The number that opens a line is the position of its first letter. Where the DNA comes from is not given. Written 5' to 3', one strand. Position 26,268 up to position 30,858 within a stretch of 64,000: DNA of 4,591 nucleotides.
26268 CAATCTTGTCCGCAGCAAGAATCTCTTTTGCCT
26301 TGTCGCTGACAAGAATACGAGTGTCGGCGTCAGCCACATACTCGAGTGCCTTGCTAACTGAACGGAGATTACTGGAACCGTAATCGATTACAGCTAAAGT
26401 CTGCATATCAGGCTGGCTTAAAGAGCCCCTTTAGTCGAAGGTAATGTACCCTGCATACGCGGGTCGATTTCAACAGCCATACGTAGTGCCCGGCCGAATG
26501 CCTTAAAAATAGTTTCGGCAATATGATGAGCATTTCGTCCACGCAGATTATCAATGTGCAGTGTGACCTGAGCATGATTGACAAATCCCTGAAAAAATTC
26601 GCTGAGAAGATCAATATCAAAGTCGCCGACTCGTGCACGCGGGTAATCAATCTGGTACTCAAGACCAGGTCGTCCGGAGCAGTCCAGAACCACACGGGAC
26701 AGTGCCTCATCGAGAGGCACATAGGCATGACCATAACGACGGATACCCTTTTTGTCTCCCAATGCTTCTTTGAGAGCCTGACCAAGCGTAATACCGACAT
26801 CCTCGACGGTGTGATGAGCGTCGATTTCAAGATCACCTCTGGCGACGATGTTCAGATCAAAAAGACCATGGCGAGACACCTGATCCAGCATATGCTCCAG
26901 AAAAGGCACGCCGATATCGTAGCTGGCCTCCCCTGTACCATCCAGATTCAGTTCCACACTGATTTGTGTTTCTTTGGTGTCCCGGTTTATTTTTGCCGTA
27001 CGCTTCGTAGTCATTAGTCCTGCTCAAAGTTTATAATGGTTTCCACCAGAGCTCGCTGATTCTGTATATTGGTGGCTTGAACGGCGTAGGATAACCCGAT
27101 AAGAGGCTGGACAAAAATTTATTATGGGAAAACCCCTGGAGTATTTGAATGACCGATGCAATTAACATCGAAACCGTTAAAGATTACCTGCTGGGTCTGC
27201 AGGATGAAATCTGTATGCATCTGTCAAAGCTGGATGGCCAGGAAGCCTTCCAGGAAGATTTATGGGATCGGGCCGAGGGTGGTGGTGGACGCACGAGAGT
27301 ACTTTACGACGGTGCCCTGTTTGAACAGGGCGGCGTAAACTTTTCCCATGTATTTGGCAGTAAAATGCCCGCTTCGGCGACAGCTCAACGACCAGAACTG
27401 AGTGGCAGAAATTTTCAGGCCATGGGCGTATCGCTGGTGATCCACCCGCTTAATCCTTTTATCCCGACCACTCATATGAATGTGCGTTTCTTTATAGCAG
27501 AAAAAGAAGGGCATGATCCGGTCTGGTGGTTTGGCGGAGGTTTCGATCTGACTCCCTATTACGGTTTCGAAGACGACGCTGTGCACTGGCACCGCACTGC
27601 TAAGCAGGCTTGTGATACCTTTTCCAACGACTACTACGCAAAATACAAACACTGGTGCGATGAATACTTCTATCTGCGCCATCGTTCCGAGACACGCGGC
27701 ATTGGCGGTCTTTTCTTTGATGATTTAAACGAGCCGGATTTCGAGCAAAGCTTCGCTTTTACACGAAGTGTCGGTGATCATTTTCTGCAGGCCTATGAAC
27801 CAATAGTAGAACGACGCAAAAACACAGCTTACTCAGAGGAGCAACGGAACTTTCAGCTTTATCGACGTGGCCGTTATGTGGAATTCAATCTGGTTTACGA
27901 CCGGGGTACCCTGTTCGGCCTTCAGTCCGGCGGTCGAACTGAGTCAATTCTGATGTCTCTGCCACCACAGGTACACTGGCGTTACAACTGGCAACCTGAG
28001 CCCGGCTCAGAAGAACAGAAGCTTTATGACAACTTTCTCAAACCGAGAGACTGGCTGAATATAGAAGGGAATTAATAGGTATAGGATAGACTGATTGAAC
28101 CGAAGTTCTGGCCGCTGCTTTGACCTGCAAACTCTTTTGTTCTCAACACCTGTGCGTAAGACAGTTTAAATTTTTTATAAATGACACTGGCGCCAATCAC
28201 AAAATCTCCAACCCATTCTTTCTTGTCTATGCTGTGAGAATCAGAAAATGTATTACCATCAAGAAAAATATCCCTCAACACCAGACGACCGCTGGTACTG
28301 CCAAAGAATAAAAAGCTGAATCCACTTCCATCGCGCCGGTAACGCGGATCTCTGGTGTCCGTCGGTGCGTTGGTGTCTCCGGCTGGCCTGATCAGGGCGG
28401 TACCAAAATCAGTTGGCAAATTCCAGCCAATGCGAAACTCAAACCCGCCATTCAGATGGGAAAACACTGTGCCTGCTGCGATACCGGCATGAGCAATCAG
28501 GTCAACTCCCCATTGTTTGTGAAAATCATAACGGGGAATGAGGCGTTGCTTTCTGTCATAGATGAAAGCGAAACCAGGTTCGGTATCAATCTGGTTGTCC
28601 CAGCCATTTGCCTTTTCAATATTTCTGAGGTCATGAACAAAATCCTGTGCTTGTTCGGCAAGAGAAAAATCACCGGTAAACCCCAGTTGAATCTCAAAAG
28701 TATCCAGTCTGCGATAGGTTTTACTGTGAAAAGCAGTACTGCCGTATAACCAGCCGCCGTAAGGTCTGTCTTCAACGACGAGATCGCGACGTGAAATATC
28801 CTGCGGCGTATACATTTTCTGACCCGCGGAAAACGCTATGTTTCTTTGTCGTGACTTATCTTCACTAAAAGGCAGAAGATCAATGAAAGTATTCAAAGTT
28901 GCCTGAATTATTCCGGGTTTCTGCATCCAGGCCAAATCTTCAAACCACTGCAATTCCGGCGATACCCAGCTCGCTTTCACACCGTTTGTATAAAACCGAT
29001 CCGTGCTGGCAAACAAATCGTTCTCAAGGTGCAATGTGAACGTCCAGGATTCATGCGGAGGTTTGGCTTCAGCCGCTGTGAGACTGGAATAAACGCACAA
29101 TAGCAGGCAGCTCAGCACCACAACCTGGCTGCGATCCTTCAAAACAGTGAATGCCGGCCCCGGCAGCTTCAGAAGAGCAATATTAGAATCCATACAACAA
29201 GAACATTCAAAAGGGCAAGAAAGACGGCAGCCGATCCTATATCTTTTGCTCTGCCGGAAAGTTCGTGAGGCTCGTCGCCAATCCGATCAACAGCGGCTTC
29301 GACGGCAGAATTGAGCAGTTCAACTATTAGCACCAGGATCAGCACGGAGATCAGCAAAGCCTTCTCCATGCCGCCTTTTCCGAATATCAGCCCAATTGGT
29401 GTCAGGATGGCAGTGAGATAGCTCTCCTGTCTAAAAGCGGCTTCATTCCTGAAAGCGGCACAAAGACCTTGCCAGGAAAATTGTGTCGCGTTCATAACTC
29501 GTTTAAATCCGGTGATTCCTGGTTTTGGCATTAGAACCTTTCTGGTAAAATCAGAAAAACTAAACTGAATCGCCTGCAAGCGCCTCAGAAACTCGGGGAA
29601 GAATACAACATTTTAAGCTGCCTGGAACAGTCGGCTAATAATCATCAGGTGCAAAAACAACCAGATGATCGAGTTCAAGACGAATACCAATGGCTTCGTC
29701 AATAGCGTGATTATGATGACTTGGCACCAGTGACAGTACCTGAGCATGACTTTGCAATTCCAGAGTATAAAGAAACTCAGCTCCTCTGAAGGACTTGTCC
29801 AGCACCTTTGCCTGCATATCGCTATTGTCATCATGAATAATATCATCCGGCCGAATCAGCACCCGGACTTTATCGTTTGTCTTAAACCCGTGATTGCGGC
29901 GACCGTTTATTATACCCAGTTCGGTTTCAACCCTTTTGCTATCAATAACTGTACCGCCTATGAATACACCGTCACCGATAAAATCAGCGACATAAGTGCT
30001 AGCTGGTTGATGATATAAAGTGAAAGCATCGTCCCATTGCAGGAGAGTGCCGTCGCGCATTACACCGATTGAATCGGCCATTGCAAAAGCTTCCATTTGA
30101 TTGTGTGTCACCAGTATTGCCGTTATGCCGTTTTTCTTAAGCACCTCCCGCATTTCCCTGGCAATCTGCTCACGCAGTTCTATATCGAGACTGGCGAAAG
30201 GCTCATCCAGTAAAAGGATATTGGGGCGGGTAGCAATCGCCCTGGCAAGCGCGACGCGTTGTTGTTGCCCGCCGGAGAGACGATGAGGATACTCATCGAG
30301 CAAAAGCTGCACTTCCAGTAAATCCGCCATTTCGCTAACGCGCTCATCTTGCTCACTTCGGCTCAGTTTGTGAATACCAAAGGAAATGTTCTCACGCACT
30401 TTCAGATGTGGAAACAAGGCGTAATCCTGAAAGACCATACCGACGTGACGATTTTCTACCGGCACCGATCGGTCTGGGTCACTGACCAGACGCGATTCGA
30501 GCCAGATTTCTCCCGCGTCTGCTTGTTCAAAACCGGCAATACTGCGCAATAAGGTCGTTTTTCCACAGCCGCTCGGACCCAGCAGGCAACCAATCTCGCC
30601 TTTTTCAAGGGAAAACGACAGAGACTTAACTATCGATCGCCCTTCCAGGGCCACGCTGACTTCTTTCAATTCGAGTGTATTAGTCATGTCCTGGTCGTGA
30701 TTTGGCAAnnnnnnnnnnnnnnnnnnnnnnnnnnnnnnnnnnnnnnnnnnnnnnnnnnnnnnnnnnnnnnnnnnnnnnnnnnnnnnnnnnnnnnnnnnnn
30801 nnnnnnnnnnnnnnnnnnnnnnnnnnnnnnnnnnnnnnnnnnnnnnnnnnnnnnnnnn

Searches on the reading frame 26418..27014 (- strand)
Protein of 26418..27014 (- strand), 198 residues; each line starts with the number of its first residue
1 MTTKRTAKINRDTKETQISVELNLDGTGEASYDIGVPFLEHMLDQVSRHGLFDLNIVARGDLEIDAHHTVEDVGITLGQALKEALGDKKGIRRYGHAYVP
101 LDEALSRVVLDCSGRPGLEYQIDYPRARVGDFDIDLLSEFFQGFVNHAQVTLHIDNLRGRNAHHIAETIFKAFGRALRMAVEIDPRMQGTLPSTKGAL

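Call 18: search_protein_families(library=pfam, proteins=[window:26418-27014:-])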
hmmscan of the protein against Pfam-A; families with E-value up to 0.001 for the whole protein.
window:26418-27014:- (198 aa): 1 family
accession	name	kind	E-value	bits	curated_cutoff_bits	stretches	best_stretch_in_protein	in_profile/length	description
PF00475.24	IGPD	-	8.1e-65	217.8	27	1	35-177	2-144/144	Imidazoleglycerol-phosphate dehydratase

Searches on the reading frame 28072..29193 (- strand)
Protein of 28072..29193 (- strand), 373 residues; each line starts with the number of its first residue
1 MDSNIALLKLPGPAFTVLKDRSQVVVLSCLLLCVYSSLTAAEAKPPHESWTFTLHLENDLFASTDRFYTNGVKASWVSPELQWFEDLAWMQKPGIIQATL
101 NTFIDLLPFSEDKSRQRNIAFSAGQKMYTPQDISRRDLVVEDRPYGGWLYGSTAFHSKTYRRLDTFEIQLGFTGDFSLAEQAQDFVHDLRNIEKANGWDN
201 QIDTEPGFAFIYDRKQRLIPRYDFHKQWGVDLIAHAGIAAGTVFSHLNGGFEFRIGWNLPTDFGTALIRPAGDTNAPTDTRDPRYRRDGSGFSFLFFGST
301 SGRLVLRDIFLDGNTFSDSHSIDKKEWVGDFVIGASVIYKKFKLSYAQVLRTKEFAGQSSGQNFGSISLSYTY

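Call 17: search_protein_families(library=pfam, proteins=[window:28072-29193:-])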
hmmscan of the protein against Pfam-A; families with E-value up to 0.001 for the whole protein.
window:28072-29193:- (373 aa): 1 family
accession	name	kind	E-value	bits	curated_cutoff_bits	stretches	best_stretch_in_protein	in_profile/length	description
PF09982.15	LpxR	-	2.7e-102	342.4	26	1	29-373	5-323/323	Outer membrane protein LpxR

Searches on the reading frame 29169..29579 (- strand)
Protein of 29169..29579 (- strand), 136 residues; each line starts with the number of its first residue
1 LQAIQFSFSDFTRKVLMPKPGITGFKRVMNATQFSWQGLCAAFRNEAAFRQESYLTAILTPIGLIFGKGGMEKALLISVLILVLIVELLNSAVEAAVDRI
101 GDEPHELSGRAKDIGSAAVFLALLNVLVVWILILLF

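Call 17: search_protein_families(library=pfam, proteins=[window:29169-29579:-])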
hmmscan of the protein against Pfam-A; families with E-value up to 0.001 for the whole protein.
window:29169-29579:- (136 aa): 1 family
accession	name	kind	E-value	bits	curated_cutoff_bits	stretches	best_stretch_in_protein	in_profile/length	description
PF01219.24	DAGK_prokar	-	5.2e-34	116.6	22.3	1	34-134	2-102/102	Prokaryotic diacylglycerol kinase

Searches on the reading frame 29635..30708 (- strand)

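Call 17: search_protein_families(library=pfam, proteins=[window:29635-30708:-])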
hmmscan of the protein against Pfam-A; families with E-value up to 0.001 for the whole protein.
window:29635-30708:- (357 aa): 6 families
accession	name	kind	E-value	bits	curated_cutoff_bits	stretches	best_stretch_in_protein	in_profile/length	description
PF00005.33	ABC_tran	-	6.8e-38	130.8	25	1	28-172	2-137/137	ABC transporter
PF13304.12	AAA_21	-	5.7e-11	43.5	27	1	138-203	232-299/304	AAA domain, putative AbiEii toxin, Type IV TA system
PF08402.16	TOBE_2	-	1.7e-10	41.3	21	1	283-352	1-76/76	TOBE domain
PF02463.25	SMC_N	-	5.2e-07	29.7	40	1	38-217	25-212/220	RecF/RecN/SMC N terminal domain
PF03193.22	RsgA_GTPase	-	0.00034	20.9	30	1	11-68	81-137/174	RsgA GTPase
PF00004.35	AAA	-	0.00092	20.1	21.2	0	41-59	2-20/131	ATPase family associated with various cellular activities (AAA)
